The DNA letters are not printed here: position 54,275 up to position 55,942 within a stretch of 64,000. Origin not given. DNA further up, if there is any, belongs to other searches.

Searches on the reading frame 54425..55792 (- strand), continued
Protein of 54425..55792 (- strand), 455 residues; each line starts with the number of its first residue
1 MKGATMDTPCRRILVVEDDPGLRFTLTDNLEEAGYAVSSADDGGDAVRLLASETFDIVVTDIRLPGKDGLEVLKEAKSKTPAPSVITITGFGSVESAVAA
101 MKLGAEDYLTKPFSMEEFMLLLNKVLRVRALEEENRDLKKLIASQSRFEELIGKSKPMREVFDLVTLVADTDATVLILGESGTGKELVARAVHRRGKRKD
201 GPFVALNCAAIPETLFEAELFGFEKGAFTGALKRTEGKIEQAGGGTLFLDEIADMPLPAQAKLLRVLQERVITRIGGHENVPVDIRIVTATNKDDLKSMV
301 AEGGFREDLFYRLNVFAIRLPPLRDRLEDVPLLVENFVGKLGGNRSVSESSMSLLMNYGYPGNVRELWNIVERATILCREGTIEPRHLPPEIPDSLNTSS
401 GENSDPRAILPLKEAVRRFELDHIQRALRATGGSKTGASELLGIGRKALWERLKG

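Call 21: find_encoding_contigs(protein=P0079, flank=6000, max_places=3)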
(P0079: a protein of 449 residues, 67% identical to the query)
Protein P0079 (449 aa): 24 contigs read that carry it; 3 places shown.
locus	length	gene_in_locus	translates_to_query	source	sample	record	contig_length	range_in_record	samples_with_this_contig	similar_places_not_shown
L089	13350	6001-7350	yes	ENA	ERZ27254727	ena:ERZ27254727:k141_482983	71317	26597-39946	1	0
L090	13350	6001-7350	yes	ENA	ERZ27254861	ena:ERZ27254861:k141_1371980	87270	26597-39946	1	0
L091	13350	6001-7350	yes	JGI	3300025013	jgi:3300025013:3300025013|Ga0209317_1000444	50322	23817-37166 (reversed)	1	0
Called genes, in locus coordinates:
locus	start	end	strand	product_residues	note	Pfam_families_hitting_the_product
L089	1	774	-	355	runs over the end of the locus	PF12801:Fer4_5, PF00037:Fer4 (faint), PF12798:Fer4_3 (faint), PF12838:Fer4_7 (faint), PF12801:Fer4_5, PF13237:Fer4_10, PF14697:Fer4_21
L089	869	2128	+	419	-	PF05239:PRC (weak), PF14841:FliG_M (faint), PF03448:MgtE_N, PF00571:CBS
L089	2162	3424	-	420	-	PF01566:Nramp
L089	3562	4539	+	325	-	PF12974:Phosphonate-bd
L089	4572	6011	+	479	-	PF17203:sCache_3_2, PF00672:HAMP, PF00512:HisKA, PF02518:HATPase_c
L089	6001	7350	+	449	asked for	PF00072:Response_reg, PF00158:Sigma54_activat, PF14532:Sigma54_activ_2, PF07728:AAA_5, PF25601:AAA_lid_14, PF02954:HTH_8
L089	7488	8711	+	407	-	PF07690:MFS_1, PF13347:MFS_2 (faint), PF07690:MFS_1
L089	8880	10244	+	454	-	PF00072:Response_reg, PF00158:Sigma54_activat, PF01078:Mg_chelatase (faint), PF13191:AAA_16 (faint), PF14532:Sigma54_activ_2, PF07728:AAA_5, PF25601:AAA_lid_14, PF02954:HTH_8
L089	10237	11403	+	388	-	PF13493:DUF4118 (weak), PF00512:HisKA, PF02518:HATPase_c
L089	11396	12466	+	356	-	PF01297:ZnuA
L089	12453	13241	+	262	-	PF00005:ABC_tran, PF02463:SMC_N (faint), PF13304:AAA_21 (faint)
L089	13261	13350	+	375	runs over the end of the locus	PF00950:ABC-3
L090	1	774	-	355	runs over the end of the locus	PF12801:Fer4_5, PF00037:Fer4 (faint), PF12798:Fer4_3 (faint), PF12838:Fer4_7 (faint), PF12801:Fer4_5, PF13237:Fer4_10, PF14697:Fer4_21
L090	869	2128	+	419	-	PF05239:PRC (weak), PF14841:FliG_M (faint), PF03448:MgtE_N, PF00571:CBS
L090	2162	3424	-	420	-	PF01566:Nramp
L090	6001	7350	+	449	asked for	PF00072:Response_reg, PF00158:Sigma54_activat, PF14532:Sigma54_activ_2, PF07728:AAA_5, PF25601:AAA_lid_14, PF02954:HTH_8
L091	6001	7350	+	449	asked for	PF00072:Response_reg, PF00158:Sigma54_activat, PF14532:Sigma54_activ_2, PF07728:AAA_5, PF25601:AAA_lid_14, PF02954:HTH_8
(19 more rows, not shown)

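Call 22: find_encoding_contigs(protein=P0097, flank=6000, max_places=2)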
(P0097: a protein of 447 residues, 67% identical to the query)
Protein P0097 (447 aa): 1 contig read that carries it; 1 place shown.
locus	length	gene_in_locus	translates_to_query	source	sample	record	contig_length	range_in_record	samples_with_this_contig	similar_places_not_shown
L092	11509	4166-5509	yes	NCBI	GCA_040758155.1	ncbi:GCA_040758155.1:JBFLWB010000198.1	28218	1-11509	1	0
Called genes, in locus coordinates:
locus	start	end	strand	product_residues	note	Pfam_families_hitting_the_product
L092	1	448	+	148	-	PF00571:CBS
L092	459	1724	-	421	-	PF01566:Nramp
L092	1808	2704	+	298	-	PF12974:Phosphonate-bd, PF12727:PBP_like (faint)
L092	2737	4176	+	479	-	PF17203:sCache_3_2, PF00672:HAMP, PF00512:HisKA, PF02518:HATPase_c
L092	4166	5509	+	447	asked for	PF00072:Response_reg, PF00158:Sigma54_activat, PF01078:Mg_chelatase (faint), PF14532:Sigma54_activ_2, PF07728:AAA_5, PF25601:AAA_lid_14, PF02954:HTH_8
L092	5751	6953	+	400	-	PF14522:Cytochrome_C7 (faint), PF14537:Cytochrom_c3_2 (faint), PF22113:Mtrc-MtrF_II-IV_dom (faint), PF13435:Cytochrome_C554 (faint), PF09699:Paired_CXXCH_1 (weak)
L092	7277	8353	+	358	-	PF09699:Paired_CXXCH_1 (faint), PF14522:Cytochrome_C7 (faint), PF14537:Cytochrom_c3_2 (faint), PF13435:Cytochrome_C554 (faint)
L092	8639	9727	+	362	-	-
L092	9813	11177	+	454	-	PF00072:Response_reg, PF00158:Sigma54_activat, PF13191:AAA_16 (weak), PF14532:Sigma54_activ_2, PF00004:AAA (weak), PF07728:AAA_5, PF25601:AAA_lid_14, PF02954:HTH_8, +1 more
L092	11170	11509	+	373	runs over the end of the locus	PF13493:DUF4118 (weak), PF00512:HisKA, PF02518:HATPase_c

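Call 24: find_related_loci(query=window:54425-55792:-, collection=metagenome_contigs, flank=3000)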
Query window:54425-55792:- (455 aa) in metagenome_contigs; peptide patterns used: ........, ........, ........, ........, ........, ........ (x = any residue, [..] = any of these).
600 stretches matched a pattern (row limit reached: there are more); 592 encode a relative of the query (tblastn E <= 1e-3); the best 80 are kept; 80 distinct loci.
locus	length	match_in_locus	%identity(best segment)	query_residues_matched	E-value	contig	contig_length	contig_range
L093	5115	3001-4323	49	13-453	2e-131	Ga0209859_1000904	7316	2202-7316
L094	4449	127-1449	48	13-453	4e-125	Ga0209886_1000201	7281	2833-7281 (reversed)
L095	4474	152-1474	47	13-453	7e-122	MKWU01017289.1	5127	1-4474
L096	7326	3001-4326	47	13-455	2e-121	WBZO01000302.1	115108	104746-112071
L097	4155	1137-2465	46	10-454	5e-122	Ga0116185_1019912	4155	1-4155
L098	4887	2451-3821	46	3-454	2e-120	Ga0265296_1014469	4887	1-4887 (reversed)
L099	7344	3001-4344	45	11-454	5e-117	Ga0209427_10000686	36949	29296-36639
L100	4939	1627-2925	46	12-454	1e-116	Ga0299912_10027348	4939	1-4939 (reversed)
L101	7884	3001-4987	46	12-454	3e-115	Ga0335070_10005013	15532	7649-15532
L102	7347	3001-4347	45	5-452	2e-115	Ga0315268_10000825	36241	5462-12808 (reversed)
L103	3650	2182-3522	45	13-454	2e-117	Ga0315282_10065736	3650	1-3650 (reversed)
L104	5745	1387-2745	45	3-454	1e-113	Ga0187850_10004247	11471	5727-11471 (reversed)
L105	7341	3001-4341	45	11-453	6e-113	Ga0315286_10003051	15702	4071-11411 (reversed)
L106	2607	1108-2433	43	12-454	1e-117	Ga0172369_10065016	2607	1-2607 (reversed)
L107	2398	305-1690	44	9-453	4e-118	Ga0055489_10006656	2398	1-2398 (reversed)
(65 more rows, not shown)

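Call 25: find_encoding_contigs(protein=P0018, flank=6000, max_places=2)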
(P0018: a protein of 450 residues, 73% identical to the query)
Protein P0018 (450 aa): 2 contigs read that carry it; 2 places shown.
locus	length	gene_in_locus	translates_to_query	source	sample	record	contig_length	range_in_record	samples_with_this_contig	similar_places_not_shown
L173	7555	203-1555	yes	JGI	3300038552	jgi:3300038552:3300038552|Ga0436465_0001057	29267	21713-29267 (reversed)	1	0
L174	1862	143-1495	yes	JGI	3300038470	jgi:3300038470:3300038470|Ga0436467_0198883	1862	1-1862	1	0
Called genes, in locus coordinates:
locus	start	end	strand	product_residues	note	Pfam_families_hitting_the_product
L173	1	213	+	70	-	?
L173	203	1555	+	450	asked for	PF00072:Response_reg, PF00158:Sigma54_activat, PF14532:Sigma54_activ_2, PF07728:AAA_5, PF25601:AAA_lid_14, PF02954:HTH_8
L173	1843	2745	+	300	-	PF14522:Cytochrome_C7 (faint), PF22113:Mtrc-MtrF_II-IV_dom (faint), PF13435:Cytochrome_C554 (faint), PF22678:Cytochrom_c_NrfB-like, PF09699:Paired_CXXCH_1, PF14537:Cytochrom_c3_2 (weak), PF09699:Paired_CXXCH_1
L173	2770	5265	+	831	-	PF11854:MtrB_PioB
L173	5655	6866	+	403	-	-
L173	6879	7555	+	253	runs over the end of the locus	PF22113:Mtrc-MtrF_II-IV_dom (faint), PF14522:Cytochrome_C7 (faint)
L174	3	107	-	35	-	?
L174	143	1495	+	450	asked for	PF00072:Response_reg, PF00158:Sigma54_activat, PF14532:Sigma54_activ_2, PF07728:AAA_5, PF25601:AAA_lid_14, PF02954:HTH_8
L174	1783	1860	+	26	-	?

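Call 26: find_encoding_contigs(protein=P0067, flank=6000, max_places=3)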
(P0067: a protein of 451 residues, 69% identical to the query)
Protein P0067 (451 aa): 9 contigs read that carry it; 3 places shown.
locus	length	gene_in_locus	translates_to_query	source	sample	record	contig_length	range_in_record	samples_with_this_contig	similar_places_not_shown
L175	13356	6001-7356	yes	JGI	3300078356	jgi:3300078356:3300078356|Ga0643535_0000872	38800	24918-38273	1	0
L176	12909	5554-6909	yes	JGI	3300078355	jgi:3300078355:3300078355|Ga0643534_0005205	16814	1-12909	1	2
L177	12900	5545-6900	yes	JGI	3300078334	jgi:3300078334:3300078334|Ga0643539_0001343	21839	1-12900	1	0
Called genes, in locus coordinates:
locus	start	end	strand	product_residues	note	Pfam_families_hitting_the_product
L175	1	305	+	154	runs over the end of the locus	PF03264:Cytochrom_NNT, PF14522:Cytochrome_C7 (faint)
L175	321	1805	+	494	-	PF02335:Cytochrom_C552, PF14522:Cytochrome_C7 (faint)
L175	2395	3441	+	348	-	PF05343:Peptidase_M42, PF01546:Peptidase_M20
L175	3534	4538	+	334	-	PF12974:Phosphonate-bd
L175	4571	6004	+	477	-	PF17203:sCache_3_2, PF00672:HAMP (weak), PF00512:HisKA, PF02518:HATPase_c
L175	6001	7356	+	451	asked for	PF00072:Response_reg, PF01078:Mg_chelatase (faint), PF00158:Sigma54_activat, PF14532:Sigma54_activ_2, PF07728:AAA_5, PF25601:AAA_lid_14, PF02954:HTH_8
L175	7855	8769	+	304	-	PF22113:Mtrc-MtrF_II-IV_dom (faint), PF22678:Cytochrom_c_NrfB-like (faint), PF14522:Cytochrome_C7 (faint), PF14537:Cytochrom_c3_2 (weak), PF09699:Paired_CXXCH_1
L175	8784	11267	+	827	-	PF11854:MtrB_PioB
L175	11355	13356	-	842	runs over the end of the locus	?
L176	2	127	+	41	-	?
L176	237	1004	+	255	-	PF00106:adh_short, PF08659:KR, PF13561:adh_short_C2, PF23441:SDR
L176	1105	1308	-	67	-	PF11387:DUF2795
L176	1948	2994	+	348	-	PF05343:Peptidase_M42, PF01546:Peptidase_M20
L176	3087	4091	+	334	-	PF12974:Phosphonate-bd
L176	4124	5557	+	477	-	PF17203:sCache_3_2, PF00672:HAMP (weak), PF00512:HisKA, PF02518:HATPase_c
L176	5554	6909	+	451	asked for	PF00072:Response_reg, PF01078:Mg_chelatase (faint), PF00158:Sigma54_activat, PF14532:Sigma54_activ_2, PF07728:AAA_5, PF25601:AAA_lid_14, PF02954:HTH_8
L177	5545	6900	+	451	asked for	PF00072:Response_reg, PF01078:Mg_chelatase (faint), PF00158:Sigma54_activat, PF14532:Sigma54_activ_2, PF07728:AAA_5, PF25601:AAA_lid_14, PF02954:HTH_8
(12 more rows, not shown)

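Call 27: find_encoding_contigs(protein=P0104, flank=6000, max_places=2)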
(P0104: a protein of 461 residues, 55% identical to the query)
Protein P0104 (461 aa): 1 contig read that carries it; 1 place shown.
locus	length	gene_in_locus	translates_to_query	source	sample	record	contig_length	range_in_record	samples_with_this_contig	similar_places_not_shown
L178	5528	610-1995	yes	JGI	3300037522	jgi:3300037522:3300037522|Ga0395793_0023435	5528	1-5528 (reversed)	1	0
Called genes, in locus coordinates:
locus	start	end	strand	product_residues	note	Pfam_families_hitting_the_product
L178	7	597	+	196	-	PF02518:HATPase_c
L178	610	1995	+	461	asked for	PF00072:Response_reg, PF00004:AAA (faint), PF00158:Sigma54_activat, PF14532:Sigma54_activ_2, PF07728:AAA_5, PF25601:AAA_lid_14, PF02954:HTH_8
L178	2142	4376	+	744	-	PF07719:TPR_2 (faint), PF13428:TPR_14 (faint), PF13414:TPR_11 (faint)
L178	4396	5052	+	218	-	PF06271:RDD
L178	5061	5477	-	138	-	-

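Call 36: search_protein_families(library=ncbifam, proteins=[window:54425-55792:-], max_evalue=0.00001)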
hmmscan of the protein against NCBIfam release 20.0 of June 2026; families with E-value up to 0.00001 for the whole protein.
window:54425-55792:- (455 aa): 107 families (the best 25 are shown)
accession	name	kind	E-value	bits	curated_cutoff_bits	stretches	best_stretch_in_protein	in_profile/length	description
NF008469.0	PRK11361.1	equivalog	3.8e-134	447.9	714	1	8-453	2-451/461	acetoacetate metabolism transcriptional regulator AtoC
TIGR01818.1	ntrC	equivalog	4.1e-130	434.7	558.6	1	13-454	1-461/463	nitrogen regulation protein NR(I)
TIGR02915.1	PEP_resp_reg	equivalog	3.3e-125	418.4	502.6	1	13-453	1-439/445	PEP-CTERM-box response regulator transcription factor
NF007689.0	PRK10365.1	equivalog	2.9e-109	365.8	760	1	12-453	7-439/441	sigma-54-dependent response regulator transcription factor ZraR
NF041552.1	TF_PrdR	equivalog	7.8e-109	364.6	795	1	136-454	256-574/577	sigma-54 dependent transcriptional regulator PrdR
NF051870.1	NAssimRespRegNtrX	equivalog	3.5e-108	362.4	600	1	12-454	3-448/452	nitrogen assimilation response regulator NtrX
NF008176.1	PRK10923.1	equivalog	2.7e-104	349.3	620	1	13-405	6-398/469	nitrogen regulation protein NR(I)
TIGR01817.1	nifA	equivalog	1.2e-99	334.6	528.85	1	142-397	189-447/534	nif-specific transcriptional activator NifA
NF011695.0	PRK15115.1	equivalog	1.2e-99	334.1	763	1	11-450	7-430/445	two-component system response regulator GlrR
NF049963.1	RespRegFlgRCampy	domain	1.9e-95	320.2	750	1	13-388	3-377/429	fla regulon two-component system response regulator FlgR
NF041946.1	LuxO_transreg_Vib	equivalog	1.3e-94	317.6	800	1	31-402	17-390/463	quorum-sensing sigma-54 dependent transcriptional regulator LuxO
TIGR02329.1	propionate_PrpR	equivalog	1.6e-92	310.8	499.2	1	139-454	202-525/526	propionate catabolism operon regulatory protein PrpR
NF003451.0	PRK05022.1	equivalog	1.1e-90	304.8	476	1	123-449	160-501/512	nitric oxide reductase transcriptional regulator NorR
NF050807.1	TransRegFlbDCaul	equivalog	1.5e-90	304.3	750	1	32-454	22-436/454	sigma-54-dependent transcriptional regulator FlbD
NF038308.1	RNA_repair_RtcR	equivalog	1.6e-87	294.6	650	1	94-450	123-505/530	RNA repair transcriptional activator RtcR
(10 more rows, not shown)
